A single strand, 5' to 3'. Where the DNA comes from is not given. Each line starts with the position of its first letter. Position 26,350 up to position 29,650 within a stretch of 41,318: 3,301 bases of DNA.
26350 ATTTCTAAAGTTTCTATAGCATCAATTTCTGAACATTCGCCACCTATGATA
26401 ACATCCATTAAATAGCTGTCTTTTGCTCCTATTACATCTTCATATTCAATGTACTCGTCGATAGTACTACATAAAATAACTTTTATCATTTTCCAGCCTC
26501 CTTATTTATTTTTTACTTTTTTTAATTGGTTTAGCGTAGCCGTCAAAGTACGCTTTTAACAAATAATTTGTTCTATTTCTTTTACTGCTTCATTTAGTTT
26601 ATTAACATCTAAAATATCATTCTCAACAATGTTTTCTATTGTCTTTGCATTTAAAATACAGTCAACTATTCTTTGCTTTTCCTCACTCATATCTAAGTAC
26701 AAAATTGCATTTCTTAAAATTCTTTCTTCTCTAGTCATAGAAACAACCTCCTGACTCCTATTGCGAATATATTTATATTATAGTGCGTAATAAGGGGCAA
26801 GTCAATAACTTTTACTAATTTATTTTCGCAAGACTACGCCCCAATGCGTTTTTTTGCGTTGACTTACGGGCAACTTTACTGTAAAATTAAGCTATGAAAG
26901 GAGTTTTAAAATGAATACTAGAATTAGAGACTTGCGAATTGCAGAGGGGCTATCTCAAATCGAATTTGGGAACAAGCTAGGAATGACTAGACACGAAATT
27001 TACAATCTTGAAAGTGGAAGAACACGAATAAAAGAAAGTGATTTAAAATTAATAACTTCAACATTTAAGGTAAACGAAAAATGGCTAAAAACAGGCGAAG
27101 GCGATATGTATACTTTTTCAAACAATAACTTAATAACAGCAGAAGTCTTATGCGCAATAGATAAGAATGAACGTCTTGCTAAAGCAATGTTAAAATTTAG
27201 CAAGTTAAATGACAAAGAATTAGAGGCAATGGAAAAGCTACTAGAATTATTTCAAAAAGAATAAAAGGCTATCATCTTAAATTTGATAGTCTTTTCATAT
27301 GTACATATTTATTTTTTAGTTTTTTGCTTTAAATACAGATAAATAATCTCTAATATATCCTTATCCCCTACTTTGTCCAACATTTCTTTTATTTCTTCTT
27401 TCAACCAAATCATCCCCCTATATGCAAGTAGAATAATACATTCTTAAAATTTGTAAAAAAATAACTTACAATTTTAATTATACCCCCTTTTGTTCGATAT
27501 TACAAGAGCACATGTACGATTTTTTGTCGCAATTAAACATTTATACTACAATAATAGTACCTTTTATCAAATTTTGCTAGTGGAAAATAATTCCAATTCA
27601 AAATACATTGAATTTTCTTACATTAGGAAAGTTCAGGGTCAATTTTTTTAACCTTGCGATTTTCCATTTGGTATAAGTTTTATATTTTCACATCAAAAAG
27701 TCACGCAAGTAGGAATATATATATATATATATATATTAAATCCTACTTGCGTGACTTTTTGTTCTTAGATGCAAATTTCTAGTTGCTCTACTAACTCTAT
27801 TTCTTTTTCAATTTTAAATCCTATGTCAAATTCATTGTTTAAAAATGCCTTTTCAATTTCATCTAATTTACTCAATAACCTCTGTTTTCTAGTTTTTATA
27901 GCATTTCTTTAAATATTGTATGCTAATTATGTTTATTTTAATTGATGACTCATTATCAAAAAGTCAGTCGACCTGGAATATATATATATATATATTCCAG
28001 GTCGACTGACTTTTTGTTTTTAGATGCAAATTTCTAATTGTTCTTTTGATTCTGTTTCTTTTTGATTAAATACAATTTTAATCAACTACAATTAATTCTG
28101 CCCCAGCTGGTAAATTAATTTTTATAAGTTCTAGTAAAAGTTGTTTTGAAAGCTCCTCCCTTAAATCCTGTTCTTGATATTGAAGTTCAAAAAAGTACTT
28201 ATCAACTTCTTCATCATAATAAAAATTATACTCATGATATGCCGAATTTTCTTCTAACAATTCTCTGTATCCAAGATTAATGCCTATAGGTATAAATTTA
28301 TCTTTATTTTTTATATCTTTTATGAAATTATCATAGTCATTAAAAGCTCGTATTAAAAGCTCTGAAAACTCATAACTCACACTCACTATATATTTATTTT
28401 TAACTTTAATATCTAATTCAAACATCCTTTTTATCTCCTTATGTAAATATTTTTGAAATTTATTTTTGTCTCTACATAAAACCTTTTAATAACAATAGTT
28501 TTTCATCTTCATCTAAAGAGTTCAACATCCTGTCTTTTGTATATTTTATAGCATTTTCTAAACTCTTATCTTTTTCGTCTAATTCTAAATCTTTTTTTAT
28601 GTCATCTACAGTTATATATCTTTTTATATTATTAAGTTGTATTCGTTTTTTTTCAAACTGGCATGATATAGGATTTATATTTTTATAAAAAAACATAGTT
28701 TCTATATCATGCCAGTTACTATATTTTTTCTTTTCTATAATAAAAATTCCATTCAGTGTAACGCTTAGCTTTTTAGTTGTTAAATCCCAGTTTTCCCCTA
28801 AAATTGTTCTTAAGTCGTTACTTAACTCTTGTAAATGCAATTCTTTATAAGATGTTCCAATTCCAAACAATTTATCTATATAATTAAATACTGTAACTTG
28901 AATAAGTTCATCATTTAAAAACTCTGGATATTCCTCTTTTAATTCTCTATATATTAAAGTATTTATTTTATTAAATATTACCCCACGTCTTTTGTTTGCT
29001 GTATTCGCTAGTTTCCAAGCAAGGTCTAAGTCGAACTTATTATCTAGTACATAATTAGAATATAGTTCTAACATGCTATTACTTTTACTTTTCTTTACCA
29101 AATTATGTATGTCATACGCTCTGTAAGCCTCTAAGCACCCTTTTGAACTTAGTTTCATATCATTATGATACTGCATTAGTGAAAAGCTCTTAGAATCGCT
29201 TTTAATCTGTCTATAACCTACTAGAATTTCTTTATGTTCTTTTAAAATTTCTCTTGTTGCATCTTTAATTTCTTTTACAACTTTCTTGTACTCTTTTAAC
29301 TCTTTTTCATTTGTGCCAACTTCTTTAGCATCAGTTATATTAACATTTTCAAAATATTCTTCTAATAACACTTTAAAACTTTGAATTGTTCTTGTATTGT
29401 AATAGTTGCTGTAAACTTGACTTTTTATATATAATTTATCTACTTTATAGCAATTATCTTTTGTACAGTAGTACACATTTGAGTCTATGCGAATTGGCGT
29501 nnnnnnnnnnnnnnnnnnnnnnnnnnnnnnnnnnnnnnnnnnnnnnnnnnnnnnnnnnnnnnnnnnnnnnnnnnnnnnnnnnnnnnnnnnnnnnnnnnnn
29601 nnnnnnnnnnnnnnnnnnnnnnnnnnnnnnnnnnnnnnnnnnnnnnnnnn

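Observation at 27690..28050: Two structurally equivalent hairpins with different stem sequences and AT-repeat loops, each followed by a conserved ~25-nt box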

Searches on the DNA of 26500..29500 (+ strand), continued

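Call 18: get_annotated_region(hit=H31, flank=2000)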
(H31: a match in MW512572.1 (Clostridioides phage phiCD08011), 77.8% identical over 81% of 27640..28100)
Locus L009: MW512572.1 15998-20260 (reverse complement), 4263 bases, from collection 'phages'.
description: Clostridioides phage phiCD08011, complete genome.
organism: Clostridioides phage phiCD08011 (NCBI taxid 2814700)
taxonomy: Viruses; Duplodnaviria; Heunggongvirae; Uroviricota; Caudoviricetes; Sherbrookevirus
host: Clostridioides difficile CD08011; source: sewage slurry; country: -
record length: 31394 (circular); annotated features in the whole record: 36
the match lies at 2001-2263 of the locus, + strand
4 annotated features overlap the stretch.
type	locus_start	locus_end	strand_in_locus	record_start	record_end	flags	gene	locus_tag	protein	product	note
CDS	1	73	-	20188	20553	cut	-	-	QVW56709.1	hypothetical protein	-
CDS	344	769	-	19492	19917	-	-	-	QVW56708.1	hypothetical protein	-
CDS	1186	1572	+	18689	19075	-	-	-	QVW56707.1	cI-like repressor protein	-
CDS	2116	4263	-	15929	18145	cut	-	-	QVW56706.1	type III restriction enzyme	-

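Call 19: get_annotated_region(hit=H32, flank=2000)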
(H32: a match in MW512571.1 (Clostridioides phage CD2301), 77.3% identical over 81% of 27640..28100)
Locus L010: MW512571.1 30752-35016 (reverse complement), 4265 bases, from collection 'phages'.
description: Clostridioides phage CD2301, complete genome.
organism: Clostridioides phage CD2301 (NCBI taxid 2814699)
taxonomy: Viruses; Duplodnaviria; Heunggongvirae; Uroviricota; Caudoviricetes; Sherbrookevirus
host: Clostridioides difficile CD2301; source: sewage slurry; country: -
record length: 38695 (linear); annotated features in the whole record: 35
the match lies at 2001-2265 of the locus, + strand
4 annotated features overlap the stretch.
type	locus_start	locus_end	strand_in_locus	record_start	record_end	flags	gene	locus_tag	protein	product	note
CDS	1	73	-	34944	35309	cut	-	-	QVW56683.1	hypothetical protein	-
CDS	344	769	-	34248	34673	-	-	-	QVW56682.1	hypothetical protein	-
CDS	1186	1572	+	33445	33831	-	-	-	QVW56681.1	putative cI-like repressor protein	-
CDS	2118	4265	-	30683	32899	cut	-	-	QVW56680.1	type III restriction enzyme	-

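Call 20: get_annotated_region(hit=H34, flank=2500)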
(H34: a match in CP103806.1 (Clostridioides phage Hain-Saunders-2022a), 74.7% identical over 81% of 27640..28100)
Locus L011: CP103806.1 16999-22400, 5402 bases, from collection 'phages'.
description: Clostridioides phage Hain-Saunders-2022a, complete genome.
organism: Clostridioides phage Hain-Saunders-2022a (NCBI taxid 2998861)
taxonomy: Viruses; Duplodnaviria; Heunggongvirae; Uroviricota; Caudoviricetes; Leicestervirus
host: Clostridioides difficile ST632; source: soil; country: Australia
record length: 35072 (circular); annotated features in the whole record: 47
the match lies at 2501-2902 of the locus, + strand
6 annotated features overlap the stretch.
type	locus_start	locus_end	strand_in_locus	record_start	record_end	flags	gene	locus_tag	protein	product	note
CDS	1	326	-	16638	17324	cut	-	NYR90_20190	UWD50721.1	hypothetical protein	Derived by automated computational analysis using gene prediction method: Protein Homology.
CDS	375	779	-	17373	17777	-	-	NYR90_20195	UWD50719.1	replication protein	Derived by automated computational analysis using gene prediction method: Protein Homology.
CDS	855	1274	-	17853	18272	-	-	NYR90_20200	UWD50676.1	hypothetical protein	Derived by automated computational analysis using gene prediction method: Protein Homology.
CDS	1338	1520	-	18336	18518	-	-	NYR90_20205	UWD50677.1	hypothetical protein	Derived by automated computational analysis using gene prediction method: Protein Homology.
CDS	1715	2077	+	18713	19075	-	-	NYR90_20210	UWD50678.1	helix-turn-helix domain-containing protein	Derived by automated computational analysis using gene prediction method: Protein Homology.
CDS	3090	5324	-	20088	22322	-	-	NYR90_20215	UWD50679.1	DEAD/DEAH box helicase family protein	Derived by automated computational analysis using gene prediction method: Protein Homology.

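Call 21: get_annotated_region(hit=H43, flank=2000)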
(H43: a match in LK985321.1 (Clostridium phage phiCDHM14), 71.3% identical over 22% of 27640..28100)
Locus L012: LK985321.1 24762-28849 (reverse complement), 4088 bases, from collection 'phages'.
description: Clostridium phage phiCDHM14, complete genome.
organism: Clostridium phage phiCDHM14 (NCBI taxid 1522091)
taxonomy: Viruses; Duplodnaviria; Heunggongvirae; Uroviricota; Caudoviricetes; Sherbrookevirus; Sherbrookevirus CDHM14
host: -; source: -; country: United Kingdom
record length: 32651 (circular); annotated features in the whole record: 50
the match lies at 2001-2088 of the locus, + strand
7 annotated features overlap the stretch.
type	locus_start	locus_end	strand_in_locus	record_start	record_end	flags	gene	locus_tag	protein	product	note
CDS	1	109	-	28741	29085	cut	phiCDHM14_gp43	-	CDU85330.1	conserved hypothetical protein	-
CDS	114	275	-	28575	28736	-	phiCDHM14_gp42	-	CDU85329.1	conserved hypothetical protein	-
CDS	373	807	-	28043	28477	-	phiCDHM14_gp41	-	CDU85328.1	conserved hypothetical protein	-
CDS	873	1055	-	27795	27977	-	phiCDHM14_gp40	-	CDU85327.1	conserved hypothetical protein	-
CDS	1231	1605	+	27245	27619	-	phiCDHM14_gp39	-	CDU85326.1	putative regulatory protein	-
CDS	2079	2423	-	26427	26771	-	phiCDHM14_gp38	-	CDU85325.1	conserved hypothetical protein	-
CDS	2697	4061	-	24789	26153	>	phiCDHM14_gp37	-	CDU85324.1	putative type III restriction enzyme protein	-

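Call 22: get_annotated_region(hit=H48, flank=1500)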
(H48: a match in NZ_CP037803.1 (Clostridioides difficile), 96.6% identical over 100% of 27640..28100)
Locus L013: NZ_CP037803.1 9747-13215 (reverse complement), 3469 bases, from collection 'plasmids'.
description: Clostridioides difficile strain Cd23 plasmid pCd23_2, complete sequence
organism: Clostridioides difficile (NCBI taxid 1496)
taxonomy: Bacteria; Bacillota; Clostridia; Peptostreptococcales; Peptostreptococcaceae; Clostridioides; Clostridioides difficile
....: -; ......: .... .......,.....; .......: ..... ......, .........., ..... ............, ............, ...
typing (MOB-suite, as given by PLSDB): non-mobilizable
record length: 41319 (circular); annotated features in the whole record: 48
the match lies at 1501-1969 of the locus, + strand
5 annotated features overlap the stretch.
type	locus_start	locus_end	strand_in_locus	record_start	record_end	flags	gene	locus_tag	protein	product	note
CDS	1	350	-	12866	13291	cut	-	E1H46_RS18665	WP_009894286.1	hypothetical protein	-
CDS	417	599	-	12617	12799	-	-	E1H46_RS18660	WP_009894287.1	hypothetical protein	-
CDS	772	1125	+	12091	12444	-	-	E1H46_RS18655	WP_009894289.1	helix-turn-helix transcriptional regulator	-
CDS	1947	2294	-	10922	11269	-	-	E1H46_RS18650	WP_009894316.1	hypothetical protein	-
CDS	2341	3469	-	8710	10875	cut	-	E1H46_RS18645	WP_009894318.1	DEAD/DEAH box helicase family protein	-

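Call 23: get_annotated_region(hit=H47, flank=1000)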
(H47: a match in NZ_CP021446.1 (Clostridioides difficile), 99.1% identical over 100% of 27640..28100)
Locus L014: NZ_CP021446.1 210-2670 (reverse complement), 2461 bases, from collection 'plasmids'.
description: Clostridioides difficile strain DSM 104450 plasmid unnamed1, complete sequence
organism: Clostridioides difficile (NCBI taxid 1496)
taxonomy: Bacteria; Bacillota; Clostridia; Peptostreptococcales; Peptostreptococcaceae; Clostridioides; Clostridioides difficile
host: -; source: cell culture,sewage plant; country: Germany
typing (MOB-suite, as given by PLSDB): non-mobilizable
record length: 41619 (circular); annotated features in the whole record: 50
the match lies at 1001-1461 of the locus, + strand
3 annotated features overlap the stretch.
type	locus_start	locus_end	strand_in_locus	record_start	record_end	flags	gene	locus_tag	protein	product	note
CDS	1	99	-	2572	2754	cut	-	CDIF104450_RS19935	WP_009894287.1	hypothetical protein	-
CDS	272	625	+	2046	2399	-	-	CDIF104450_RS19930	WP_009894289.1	helix-turn-helix transcriptional regulator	-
CDS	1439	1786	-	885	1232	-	-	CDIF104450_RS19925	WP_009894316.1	hypothetical protein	-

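Call 26: search_rna_families(source=window, start=26500, end=28600, threshold=evalue, max_evalue=10)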
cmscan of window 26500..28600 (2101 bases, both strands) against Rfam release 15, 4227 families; matches with E-value up to 10: 36.
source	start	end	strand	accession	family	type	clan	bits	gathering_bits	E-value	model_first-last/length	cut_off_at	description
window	27695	27760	+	RF03637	mir-5879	Gene; miRNA;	-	44.6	97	2.7e-08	1-76/76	no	mir-5879 microRNA precursor family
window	27695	27760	-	RF03637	mir-5879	Gene; miRNA;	-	44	97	4e-08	1-76/76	no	mir-5879 microRNA precursor family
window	27689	27766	-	RF04176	mir-3149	Gene; miRNA;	-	41.4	100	5.1e-06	1-83/83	no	mir-3149 microRNA precursor family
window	27695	27760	+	RF04176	mir-3149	Gene; miRNA;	-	38.8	100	2.4e-05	1-83/83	no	mir-3149 microRNA precursor family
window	27957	28016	+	RF00974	mir-607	Gene; miRNA;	-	37.3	94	9.2e-05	1-91/91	no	mir-607 microRNA precursor family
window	27693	27762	-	RF04009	mir-754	Gene; miRNA;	-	36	84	7.3e-05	1-78/78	no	mir-754 microRNA precursor family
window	27693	27762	-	RF03360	mir-3156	Gene; miRNA;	-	35.5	76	7.7e-05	1-77/77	no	mir-3156 microRNA precursor family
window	27689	27766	+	RF03360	mir-3156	Gene; miRNA;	-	34.4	76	0.00015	1-77/77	no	mir-3156 microRNA precursor family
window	27696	27759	+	RF01666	rox2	Cis-reg;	-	34.1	55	0.0013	1-71/71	no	Drosophila rox2 ncRNA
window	27695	27764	+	RF04158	mir-568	Gene; miRNA;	-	33.7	75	0.0026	1-93/93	no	mir-568 microRNA precursor family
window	27957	28016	+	RF04161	mir-3688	Gene; miRNA;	-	33.5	84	0.00016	15-74/88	no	mir-3688 microRNA precursor family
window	27957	28016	-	RF04161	mir-3688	Gene; miRNA;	-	33.5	84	0.00016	15-74/88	no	mir-3688 microRNA precursor family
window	27959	28019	+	RF03530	bglG-cis-reg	Cis-reg;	-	33.4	80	0.0011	56-120/137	no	cis-regulatory element of the bglG/LicT operon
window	27688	27767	+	RF04161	mir-3688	Gene; miRNA;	-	33.2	84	0.0002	1-88/88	no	mir-3688 microRNA precursor family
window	27688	27774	-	RF04161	mir-3688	Gene; miRNA;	-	33.1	84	0.00021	1-88/88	no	mir-3688 microRNA precursor family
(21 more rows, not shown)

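Call 63: get_annotated_region(hit=H18, flank=2500)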
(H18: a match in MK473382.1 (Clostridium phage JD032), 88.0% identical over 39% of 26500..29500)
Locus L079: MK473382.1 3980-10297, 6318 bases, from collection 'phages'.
description: Clostridium phage JD032, complete genome.
organism: Clostridium phage JD032 (NCBI taxid 2530171)
taxonomy: Viruses; Duplodnaviria; Heunggongvirae; Uroviricota; Caudoviricetes; Sherbrookevirus
host: Clostridioides difficile TW69; source: -; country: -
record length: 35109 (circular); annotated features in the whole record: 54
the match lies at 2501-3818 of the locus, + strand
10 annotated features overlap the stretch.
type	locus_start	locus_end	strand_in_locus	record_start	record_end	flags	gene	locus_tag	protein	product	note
CDS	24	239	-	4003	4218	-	-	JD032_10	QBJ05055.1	hypothetical protein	-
CDS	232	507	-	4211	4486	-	-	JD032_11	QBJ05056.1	hypothetical protein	-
CDS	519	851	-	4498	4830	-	-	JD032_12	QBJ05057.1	hypothetical protein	-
CDS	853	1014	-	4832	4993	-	-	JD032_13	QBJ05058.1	hypothetical protein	-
CDS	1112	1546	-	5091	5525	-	-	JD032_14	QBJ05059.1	hypothetical protein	-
CDS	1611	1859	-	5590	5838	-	-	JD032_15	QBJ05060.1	hypothetical protein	-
CDS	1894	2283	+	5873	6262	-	-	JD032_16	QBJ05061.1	transcriptional regulator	-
CDS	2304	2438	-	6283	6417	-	-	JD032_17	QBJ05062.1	hypothetical protein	-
CDS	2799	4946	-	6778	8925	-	-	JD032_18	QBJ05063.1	DEAD/DEAH box helicase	DEAD/DEAH box helicase (Type III restriction enzyme)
CDS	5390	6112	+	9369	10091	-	-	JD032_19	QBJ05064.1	3'-5' exonuclease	3'-5' exonuclease(DNA polymerase III PolC-type)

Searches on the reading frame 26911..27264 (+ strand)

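Call 71: search_protein_families(library=pfam, proteins=[window:26911-27264:+], max_evalue=0.01)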
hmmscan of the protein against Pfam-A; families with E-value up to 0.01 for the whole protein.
window:26911-27264:+ (117 aa): 3 families
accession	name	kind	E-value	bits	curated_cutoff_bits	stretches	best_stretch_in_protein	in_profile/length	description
PF12844.13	HTH_19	-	1.5e-09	38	30.2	1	4-64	3-63/64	Helix-turn-helix domain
PF01381.28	HTH_3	-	2.1e-09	37.7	23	1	5-59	1-55/55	Helix-turn-helix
PF13560.12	HTH_31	-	7.2e-08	33.1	27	1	4-52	5-54/64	Helix-turn-helix domain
